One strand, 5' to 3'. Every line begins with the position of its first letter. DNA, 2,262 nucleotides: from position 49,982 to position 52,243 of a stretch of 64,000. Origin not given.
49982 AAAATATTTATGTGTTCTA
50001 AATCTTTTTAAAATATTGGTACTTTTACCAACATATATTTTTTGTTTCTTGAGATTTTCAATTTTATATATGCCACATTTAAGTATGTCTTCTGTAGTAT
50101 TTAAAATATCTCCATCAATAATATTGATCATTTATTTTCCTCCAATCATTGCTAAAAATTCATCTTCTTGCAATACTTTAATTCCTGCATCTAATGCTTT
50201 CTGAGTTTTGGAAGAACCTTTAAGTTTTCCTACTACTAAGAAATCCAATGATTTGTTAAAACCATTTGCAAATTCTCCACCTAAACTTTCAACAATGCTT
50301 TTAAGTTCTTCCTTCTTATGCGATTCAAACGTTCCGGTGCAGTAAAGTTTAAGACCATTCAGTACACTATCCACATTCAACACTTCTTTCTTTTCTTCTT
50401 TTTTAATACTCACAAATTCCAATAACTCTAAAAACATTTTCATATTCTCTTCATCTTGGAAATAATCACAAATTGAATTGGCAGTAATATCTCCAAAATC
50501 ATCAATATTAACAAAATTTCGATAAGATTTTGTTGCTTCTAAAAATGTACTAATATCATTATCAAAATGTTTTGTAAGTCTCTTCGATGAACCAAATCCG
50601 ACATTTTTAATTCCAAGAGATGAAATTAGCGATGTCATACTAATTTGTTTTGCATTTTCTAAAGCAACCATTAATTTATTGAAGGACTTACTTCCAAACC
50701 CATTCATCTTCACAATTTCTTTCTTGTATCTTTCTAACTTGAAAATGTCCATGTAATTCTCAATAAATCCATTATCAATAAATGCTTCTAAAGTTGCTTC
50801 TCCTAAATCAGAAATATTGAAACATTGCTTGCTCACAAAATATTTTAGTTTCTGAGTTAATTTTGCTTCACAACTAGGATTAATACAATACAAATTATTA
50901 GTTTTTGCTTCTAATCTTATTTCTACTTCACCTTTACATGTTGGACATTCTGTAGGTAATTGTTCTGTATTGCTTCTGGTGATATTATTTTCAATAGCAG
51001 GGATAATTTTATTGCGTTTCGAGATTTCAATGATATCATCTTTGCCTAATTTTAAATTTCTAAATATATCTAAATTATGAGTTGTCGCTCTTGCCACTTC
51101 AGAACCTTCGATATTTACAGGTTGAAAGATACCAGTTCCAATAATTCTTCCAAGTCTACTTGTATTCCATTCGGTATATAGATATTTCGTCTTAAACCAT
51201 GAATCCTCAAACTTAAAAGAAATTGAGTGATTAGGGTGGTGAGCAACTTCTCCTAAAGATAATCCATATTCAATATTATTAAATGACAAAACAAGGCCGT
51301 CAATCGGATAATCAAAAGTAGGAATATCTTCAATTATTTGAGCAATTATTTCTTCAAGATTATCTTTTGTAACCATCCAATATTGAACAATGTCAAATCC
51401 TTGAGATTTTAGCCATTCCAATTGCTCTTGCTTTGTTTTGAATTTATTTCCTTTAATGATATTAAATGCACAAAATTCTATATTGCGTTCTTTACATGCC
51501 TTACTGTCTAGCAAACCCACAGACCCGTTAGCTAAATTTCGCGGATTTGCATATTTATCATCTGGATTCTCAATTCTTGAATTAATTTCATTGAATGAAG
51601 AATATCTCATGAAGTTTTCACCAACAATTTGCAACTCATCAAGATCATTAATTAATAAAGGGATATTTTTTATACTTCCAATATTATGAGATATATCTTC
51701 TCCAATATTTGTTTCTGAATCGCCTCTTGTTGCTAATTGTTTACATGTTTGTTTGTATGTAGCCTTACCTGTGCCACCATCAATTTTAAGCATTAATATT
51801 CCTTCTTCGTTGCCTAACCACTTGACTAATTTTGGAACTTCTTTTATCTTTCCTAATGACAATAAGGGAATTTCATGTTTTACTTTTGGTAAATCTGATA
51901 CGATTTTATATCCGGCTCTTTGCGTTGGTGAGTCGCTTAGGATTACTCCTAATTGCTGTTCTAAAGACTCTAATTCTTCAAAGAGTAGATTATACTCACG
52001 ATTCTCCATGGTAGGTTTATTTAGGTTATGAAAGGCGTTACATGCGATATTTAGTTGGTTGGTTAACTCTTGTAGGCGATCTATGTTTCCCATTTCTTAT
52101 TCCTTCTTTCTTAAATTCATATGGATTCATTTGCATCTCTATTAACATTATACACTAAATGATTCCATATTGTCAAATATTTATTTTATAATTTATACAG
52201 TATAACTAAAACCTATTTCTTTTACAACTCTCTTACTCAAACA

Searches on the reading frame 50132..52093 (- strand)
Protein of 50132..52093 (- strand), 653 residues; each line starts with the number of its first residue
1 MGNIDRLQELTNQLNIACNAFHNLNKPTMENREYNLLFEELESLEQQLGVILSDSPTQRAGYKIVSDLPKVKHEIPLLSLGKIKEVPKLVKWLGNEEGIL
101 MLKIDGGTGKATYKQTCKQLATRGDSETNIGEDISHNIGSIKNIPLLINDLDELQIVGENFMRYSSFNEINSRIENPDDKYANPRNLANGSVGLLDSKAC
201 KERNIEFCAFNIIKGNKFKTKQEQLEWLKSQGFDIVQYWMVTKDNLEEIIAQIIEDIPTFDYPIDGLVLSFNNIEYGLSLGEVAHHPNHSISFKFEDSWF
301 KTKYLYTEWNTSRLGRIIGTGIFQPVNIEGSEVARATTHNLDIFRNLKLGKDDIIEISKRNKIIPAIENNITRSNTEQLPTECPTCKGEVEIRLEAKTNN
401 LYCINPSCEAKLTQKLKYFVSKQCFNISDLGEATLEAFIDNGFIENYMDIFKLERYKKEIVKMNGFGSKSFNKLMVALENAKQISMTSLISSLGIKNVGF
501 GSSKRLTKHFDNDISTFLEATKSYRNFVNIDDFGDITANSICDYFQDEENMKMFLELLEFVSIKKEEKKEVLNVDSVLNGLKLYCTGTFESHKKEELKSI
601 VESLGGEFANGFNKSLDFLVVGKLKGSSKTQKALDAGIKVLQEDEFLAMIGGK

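Call 56: search_protein_families(library=phrogs, proteins=[window:50132-52093:-], max_evalue=0.00001)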
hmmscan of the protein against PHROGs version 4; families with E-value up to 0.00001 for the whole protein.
window:50132-52093:- (653 aa): 5 families
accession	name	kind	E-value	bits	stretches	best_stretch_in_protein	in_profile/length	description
phrog_3869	-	DNA, RNA and nucleotide metabolism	6.9e-156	521.5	1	5-651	7-654/656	NAD-dependent DNA ligase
phrog_3498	-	DNA, RNA and nucleotide metabolism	5.5e-30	106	1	378-648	4-251/256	NAD-dependent DNA ligase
phrog_3359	-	DNA, RNA and nucleotide metabolism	2.7e-25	90.3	1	18-371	12-323/325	NAD-dependent DNA ligase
phrog_2561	-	DNA, RNA and nucleotide metabolism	1.6e-13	52.2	1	541-650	49-160/167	DNA ligase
phrog_3989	-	unknown function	2.2e-06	28.2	1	576-624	205-253/296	-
